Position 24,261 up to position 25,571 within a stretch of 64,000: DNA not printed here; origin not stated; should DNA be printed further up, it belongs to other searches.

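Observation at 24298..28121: AT-rich three-gene operon: a one-cysteine E1/ThiF-like adenylyltransferase, a degenerate-MTase / Cys-cluster / GNAT-like fusion and a HAMP-like membrane protein, with no known E1 partner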

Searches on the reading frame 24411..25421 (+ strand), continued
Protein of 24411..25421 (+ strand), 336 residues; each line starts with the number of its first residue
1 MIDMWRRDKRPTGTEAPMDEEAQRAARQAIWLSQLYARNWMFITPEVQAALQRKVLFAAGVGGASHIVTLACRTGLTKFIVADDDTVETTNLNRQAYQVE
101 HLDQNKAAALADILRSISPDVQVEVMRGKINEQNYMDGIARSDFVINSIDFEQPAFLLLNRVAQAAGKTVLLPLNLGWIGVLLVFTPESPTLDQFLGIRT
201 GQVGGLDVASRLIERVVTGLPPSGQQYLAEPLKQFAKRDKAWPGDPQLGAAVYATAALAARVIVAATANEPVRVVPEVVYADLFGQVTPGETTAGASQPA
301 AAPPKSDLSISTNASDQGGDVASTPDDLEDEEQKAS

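Call 59: get_annotated_region(hit=H1, flank=7000)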
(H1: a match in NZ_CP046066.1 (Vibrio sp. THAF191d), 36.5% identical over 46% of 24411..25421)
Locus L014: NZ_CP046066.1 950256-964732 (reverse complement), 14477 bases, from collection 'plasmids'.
description: Vibrio sp. THAF191d plasmid pTHAF191d_b, complete sequence
organism: Vibrio sp. THAF191d (NCBI taxid 2661922)
taxonomy: Bacteria; Pseudomonadota; Gammaproteobacteria; Vibrionales; Vibrionaceae; Vibrio; Vibrio sp. THAF191d
host: -; source: pure culture,Surface of a polyethylene microplastic particle present in tank 6 of a marine aquarium ...; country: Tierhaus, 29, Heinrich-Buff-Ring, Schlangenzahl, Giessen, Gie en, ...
typing (MOB-suite, as given by PLSDB): non-mobilizable
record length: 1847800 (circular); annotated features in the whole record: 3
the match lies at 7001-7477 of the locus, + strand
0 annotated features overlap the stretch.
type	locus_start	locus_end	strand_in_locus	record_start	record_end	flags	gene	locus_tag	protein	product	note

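Call 60: search_protein_families(library=padloc, proteins=[window:24411-25421:+, L004:8938-10077:+, L003:9405-10097:+], max_evalue=0.01)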
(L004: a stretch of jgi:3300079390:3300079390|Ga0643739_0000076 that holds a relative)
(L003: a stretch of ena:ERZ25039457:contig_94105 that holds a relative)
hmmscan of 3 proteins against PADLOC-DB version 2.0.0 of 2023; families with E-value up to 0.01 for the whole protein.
window:24411-25421:+ (336 aa): 29 families (the best 25 are shown)
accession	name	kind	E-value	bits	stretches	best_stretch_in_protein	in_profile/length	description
PDLC00848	E1-E2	-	1.5e-13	47.9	1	50-146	371-470/607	E1-E2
PDLC00855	E1-E2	-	5.6e-12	43.5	1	52-166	301-422/579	E1-E2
PDLC00857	E1-E2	-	6.6e-12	42.7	1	50-148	343-440/589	E1-E2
PDLC00835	E1-E2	-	3.5e-10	36.9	1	53-146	375-468/778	E1-E2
PDLC00830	E1-E2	-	9.2e-10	35.4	1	51-163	308-420/551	E1-E2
PDLC00856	E1-E2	-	1.1e-09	35.4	1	45-146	315-417/573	E1-E2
PDLC00827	E1-E2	-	1.4e-09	34.9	1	56-131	337-411/711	E1-E2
PDLC00839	E1-E2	-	2.1e-09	34.2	1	51-135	368-453/602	E1-E2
PDLC00836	E1-E2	-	1.6e-08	31.6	1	65-156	354-449/602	E1-E2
PDLC00842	E1-E2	-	8.5e-08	29.3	1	78-147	334-401/549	E1-E2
PDLC00832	E1-E2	-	1.3e-07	28.2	1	51-132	336-418/588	E1-E2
PDLC00852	E1-E2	-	2.8e-07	27.5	1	50-126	323-400/546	E1-E2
PDLC00853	E1-E2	-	4.6e-07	27.2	1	68-148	330-406/546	E1-E2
PDLC00844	E1-E2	-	7.6e-07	26.1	1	48-171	271-396/489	E1-E2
PDLC00840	E1-E2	-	8.1e-07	26.4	1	72-164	233-327/458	E1-E2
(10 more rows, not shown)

L004:8938-10077:+ (379 aa): 0 families

L003:9405-10097:+ (230 aa): 0 families

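Call 61: search_protein_families(library=phrogs, proteins=[window:24411-25421:+], max_evalue=0.01)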
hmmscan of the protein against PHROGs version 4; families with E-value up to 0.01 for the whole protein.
window:24411-25421:+ (336 aa): 5 families
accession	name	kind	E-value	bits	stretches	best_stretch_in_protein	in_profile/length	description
phrog_37075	-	unknown function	1e-10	42.4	1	35-151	4-124/256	-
phrog_19840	-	unknown function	5.8e-05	23.6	1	46-150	116-224/367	-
phrog_2124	-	unknown function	0.0011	19.9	1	95-123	13-41/46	-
phrog_15670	-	unknown function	0.0016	19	1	56-132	24-99/228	-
phrog_23944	-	unknown function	0.0082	17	0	205-253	4-51/76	-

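Call 77: search_solved_structures(query=A5, max_evalue=10, show_alignments=1)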
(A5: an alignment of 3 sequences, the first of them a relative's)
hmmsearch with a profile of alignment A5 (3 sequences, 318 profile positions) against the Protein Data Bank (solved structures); distinct sequences matched with E-value up to 10: 0.

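Call 79: find_encoding_contigs(protein=P0023, flank=6000, max_places=1)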
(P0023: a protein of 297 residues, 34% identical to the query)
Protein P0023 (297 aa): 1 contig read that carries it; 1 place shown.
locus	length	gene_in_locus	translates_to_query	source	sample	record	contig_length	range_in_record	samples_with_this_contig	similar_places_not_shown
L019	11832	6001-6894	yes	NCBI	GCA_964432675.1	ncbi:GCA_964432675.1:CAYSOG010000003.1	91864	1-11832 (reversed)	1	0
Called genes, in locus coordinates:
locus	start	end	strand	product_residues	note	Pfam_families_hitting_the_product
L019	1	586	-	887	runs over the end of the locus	PF08003:Methyltransf_9, PF13489:Methyltransf_23, PF08241:Methyltransf_11, PF08242:Methyltransf_12, PF13649:Methyltransf_25, PF13847:Methyltransf_31, PF00535:Glycos_transf_2, PF13641:Glyco_tranf_2_3, +5 more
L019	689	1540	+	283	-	PF13641:Glyco_tranf_2_3, PF00535:Glycos_transf_2, PF10111:Glyco_tranf_2_2 (faint), PF13632:Glyco_trans_2_3 (weak)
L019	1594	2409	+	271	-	PF00535:Glycos_transf_2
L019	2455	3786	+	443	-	PF04932:Wzy_C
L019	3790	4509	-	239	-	PF19077:Big_13 (faint), PF09136:Glucodextran_B, PF17936:Big_6 (weak)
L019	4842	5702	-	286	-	PF01464:SLT, PF13406:SLT_2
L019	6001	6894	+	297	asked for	PF00899:ThiF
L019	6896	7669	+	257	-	PF21926:FeeM (weak)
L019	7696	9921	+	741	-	PF16927:HisKA_7TM, PF00512:HisKA, PF02518:HATPase_c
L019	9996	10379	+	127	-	PF00072:Response_reg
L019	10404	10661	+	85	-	-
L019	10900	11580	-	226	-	PF01476:LysM, PF23472:LysM2_CERK1_LYK3_4_5 (faint), PF23473:LysM3_LYK4_5 (faint), PF01476:LysM, PF23457:LysM2_NFP (weak)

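Call 85: find_related_loci(query=A6, collection=metagenome_contigs, flank=5000)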
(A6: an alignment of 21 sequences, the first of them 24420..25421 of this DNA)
Query A6 (333 aa) in metagenome_contigs; peptide patterns used: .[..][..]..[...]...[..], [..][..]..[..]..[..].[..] (x = any residue, [..] = any of these).
480 stretches matched a pattern; 47 encode a relative of the query (tblastn E <= 1e-3); 47 distinct loci.
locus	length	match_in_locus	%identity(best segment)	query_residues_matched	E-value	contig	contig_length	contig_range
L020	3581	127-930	48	19-286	6e-75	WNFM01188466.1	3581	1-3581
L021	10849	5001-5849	46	13-280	2e-71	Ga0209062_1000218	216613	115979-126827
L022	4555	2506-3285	49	21-280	3e-70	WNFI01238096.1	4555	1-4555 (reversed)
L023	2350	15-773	48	29-280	2e-70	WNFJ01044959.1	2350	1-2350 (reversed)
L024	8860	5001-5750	49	32-280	6e-66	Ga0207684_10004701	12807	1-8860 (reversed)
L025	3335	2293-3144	44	32-312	5e-64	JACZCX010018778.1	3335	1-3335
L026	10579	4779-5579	45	32-300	2e-63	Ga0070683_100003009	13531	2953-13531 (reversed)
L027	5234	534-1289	46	30-280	2e-62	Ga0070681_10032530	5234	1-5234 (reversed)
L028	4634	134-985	44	32-312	1e-62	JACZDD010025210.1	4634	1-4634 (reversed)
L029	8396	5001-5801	44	30-300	2e-61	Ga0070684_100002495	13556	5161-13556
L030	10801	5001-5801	44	30-300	2e-61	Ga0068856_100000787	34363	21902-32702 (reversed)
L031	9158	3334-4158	41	3-284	3e-59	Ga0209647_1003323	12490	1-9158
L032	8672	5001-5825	41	3-284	9e-59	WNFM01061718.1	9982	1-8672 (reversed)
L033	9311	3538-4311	41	32-291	2e-54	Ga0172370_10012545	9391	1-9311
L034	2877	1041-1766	37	29-280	1e-49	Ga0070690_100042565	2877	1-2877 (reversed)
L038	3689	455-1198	37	30-282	3e-46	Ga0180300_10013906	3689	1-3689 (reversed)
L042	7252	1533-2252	38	30-274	7e-42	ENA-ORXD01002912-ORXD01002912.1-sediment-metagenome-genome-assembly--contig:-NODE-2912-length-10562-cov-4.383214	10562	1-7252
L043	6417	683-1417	33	30-279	1e-41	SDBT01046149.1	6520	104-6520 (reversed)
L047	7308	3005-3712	34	32-273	5e-37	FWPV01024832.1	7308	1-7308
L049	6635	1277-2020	35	31-283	6e-36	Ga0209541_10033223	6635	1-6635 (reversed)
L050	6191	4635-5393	29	24-281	3e-35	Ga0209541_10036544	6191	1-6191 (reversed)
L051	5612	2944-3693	28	30-284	3e-31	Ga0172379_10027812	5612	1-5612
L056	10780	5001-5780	29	18-279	2e-28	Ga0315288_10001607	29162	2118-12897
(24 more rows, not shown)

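Call 89: search_protein_families(library=pfam, proteins=[L038:1227-2852:+, L042:2301-3899:+, L042:3909-6830:+, L043:1392-3050:+, L043:3050-5197:+, L047:3947-5491:+, L047:5518-7146:+, L049:2042-3805:+, L056:5933-7492:+, L033:4320-6053:+], max_evalue=0.001)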
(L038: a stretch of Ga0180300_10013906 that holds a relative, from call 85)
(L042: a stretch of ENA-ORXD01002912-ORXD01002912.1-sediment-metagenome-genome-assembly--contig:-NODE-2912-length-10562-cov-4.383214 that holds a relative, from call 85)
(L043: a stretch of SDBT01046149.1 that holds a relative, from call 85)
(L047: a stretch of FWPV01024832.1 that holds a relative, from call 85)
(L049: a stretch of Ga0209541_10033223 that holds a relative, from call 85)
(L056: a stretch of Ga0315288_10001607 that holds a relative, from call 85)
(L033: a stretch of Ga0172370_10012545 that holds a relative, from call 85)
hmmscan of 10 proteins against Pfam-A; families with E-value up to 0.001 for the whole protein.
L038:1227-2852:+ (542 aa): 3 families
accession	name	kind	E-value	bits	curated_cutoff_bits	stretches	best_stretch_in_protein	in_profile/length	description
PF23571.1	GH3_M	-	1.2e-13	51.4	23.6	1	317-386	2-65/75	GH3 family central domain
PF03321.19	GH3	-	2.8e-10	40.3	23.6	1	32-129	9-108/304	GH3 family N-terminal domain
PF23572.1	GH3_C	-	1.4e-06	29.4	23.6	1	441-521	32-115/119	GH3 family C-terminal domain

L042:2301-3899:+ (533 aa): 3 families
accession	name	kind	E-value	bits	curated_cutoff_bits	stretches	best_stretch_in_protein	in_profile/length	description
PF23571.1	GH3_M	-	1.7e-13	50.9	23.6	1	315-396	2-75/75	GH3 family central domain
PF23572.1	GH3_C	-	1.2e-05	26.4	23.6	1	418-517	11-116/119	GH3 family C-terminal domain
PF03321.19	GH3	-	3.4e-05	23.7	23.6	1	33-121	10-102/304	GH3 family N-terminal domain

L042:3909-6830:+ (974 aa): 11 families
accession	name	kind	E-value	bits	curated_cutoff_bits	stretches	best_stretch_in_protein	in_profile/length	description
PF02518.31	HATPase_c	-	7.8e-25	87.9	26.4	1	719-828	2-110/111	Histidine kinase-, DNA gyrase B-, and HSP90-like ATPase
PF00072.30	Response_reg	-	4.8e-22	78.7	30.2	1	854-965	1-110/111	Response regulator receiver domain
PF00512.31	HisKA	-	4.2e-18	65.6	26.9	1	613-674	3-64/66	His Kinase A (phospho-acceptor) domain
PF16927.11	HisKA_7TM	-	2.2e-15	57.6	28.6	1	10-220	4-222/224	N-terminal 7TM region of histidine kinase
PF13426.13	PAS_9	-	4.3e-13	49.9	27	1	486-587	2-102/103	PAS domain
PF00989.32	PAS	-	4.3e-09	36.8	22.6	1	476-586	2-113/113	PAS fold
PF13492.12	GAF_3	-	1.1e-08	35.9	27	1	311-456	1-129/129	GAF domain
PF01590.32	GAF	-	2e-06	28.8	22.4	1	311-452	1-131/133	GAF domain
PF13188.13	PAS_8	-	2.8e-06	27.5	21.8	1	475-529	1-55/65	PAS domain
PF24820.1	Diguanyl_cycl_sensor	-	7.3e-06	26.3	28.1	1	481-571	2-98/109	Diguanylate cyclase-like sensor domain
PF08448.16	PAS_4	-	4.4e-05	24.1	23.1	1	481-587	1-106/110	PAS fold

L043:1392-3050:+ (553 aa): 3 families
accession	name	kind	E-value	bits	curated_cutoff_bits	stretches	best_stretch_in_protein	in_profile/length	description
PF23571.1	GH3_M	-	6.3e-14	52.3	23.6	1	333-417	2-75/75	GH3 family central domain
PF03321.19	GH3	-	3.2e-10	40.2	23.6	1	48-138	8-102/304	GH3 family N-terminal domain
PF23572.1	GH3_C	-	7.8e-10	39.9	23.6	1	444-538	17-116/119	GH3 family C-terminal domain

L043:3050-5197:+ (716 aa): 4 families
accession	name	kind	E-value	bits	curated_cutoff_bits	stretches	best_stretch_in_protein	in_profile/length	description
PF02518.31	HATPase_c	-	3.8e-25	88.9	26.4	1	589-699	2-109/111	Histidine kinase-, DNA gyrase B-, and HSP90-like ATPase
PF00512.31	HisKA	-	3.6e-14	53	26.9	1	474-540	1-64/66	His Kinase A (phospho-acceptor) domain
PF16927.11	HisKA_7TM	-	1.1e-11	45.4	28.6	1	10-223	3-222/224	N-terminal 7TM region of histidine kinase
PF13492.12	GAF_3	-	0.00068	20.5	27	0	314-454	1-129/129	GAF domain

L047:3947-5491:+ (515 aa): 0 families

L047:5518-7146:+ (543 aa): 2 families
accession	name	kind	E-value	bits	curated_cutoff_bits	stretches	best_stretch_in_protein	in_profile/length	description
PF02518.31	HATPase_c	-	1.5e-24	87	26.4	1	423-536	2-110/111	Histidine kinase-, DNA gyrase B-, and HSP90-like ATPase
PF00512.31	HisKA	-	2.2e-18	66.5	26.9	1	307-374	1-65/66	His Kinase A (phospho-acceptor) domain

L049:2042-3805:+ (588 aa): 3 families
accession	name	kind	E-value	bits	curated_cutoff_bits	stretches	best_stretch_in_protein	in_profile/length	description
PF16927.11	HisKA_7TM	-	6.2e-21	75.7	28.6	1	9-226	3-223/224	N-terminal 7TM region of histidine kinase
PF13185.12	GAF_2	-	3.2e-09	37.5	28.6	1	441-494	85-136/136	GAF domain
PF01590.32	GAF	-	0.00044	21.2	22.4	0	319-493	1-133/133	GAF domain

L056:5933-7492:+ (520 aa): 0 families

L033:4320-6053:+ (578 aa): 5 families
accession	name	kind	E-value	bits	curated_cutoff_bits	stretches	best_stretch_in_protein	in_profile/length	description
PF07568.18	HisKA_2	-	1.9e-25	89.2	22.3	1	380-454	1-75/76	Histidine kinase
PF02518.31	HATPase_c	-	7.6e-10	39.7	26.4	1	481-576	8-110/111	Histidine kinase-, DNA gyrase B-, and HSP90-like ATPase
PF08448.16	PAS_4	-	7.6e-09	36.2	23.1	1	220-323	1-110/110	PAS fold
PF07536.20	HWE_HK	-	1.9e-06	29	22.8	1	380-457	1-71/83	HWE histidine kinase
PF13581.12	HATPase_c_2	-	7.7e-06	26.4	27.4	1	466-570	19-124/127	Histidine kinase-like ATPase domain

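Call 100: search_protein_families(library=pfam, proteins=[L026:3401-4420:-, L026:2869-3396:-, L026:8719-9519:+, L026:9590-10498:+, L021:8214-9077:+, L021:2577-3209:+, L024:3692-4567:-, L024:426-2114:-, L031:1417-2754:-, L022:539-1561:-], max_evalue=0.001)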
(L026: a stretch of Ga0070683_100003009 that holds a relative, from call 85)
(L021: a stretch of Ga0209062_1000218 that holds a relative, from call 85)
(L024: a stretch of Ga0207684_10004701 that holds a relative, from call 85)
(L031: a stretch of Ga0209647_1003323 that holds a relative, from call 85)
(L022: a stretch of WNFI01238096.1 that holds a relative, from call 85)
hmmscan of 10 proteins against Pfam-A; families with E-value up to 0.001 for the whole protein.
L026:3401-4420:- (339 aa): 1 family
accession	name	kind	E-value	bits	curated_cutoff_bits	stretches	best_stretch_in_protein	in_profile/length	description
PF04055.27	Radical_SAM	-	1.8e-08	35.2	29.5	1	60-214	4-150/166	Radical SAM superfamily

L026:2869-3396:- (175 aa): 1 family
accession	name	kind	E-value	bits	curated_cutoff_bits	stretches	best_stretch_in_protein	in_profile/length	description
PF13279.12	4HBT_2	-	2.1e-06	28.6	25.5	1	84-158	45-119/122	Thioesterase-like superfamily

L026:8719-9519:+ (266 aa): 0 families

L026:9590-10498:+ (302 aa): 1 family
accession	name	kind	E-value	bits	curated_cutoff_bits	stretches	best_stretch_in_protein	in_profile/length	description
PF00296.26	Bac_luciferase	-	3.9e-41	141.9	27.9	1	39-268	20-242/314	Luciferase-like monooxygenase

L021:8214-9077:+ (287 aa): 0 families

L021:2577-3209:+ (210 aa): 0 families

L024:3692-4567:- (291 aa): 0 families

L024:426-2114:- (562 aa): 0 families

L031:1417-2754:- (445 aa): 2 families
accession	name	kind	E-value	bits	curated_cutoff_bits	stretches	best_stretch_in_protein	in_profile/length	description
PF13546.12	DDE_5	-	6.3e-39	134.6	27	1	24-247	4-233/272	DDE superfamily endonuclease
PF01609.27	DDE_Tnp_1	-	2.1e-08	34.6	23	1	177-367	64-199/200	Transposase DDE domain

L022:539-1561:- (340 aa): 0 families

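Call 103: search_protein_families(library=pfam, proteins=[L047:3947-5491:+, L003:6634-7374:-, L022:539-1561:-], max_evalue=0.01)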
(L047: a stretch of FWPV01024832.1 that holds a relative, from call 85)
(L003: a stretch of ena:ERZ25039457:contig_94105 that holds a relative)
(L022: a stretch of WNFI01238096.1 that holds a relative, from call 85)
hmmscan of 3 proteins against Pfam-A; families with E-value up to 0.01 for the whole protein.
L047:3947-5491:+ (515 aa): 0 families

L003:6634-7374:- (246 aa): 0 families

L022:539-1561:- (340 aa): 1 family
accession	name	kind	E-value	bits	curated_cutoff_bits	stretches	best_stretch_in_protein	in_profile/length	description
PF04055.27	Radical_SAM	-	0.0011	19.6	29.5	1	60-225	4-160/166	Radical SAM superfamily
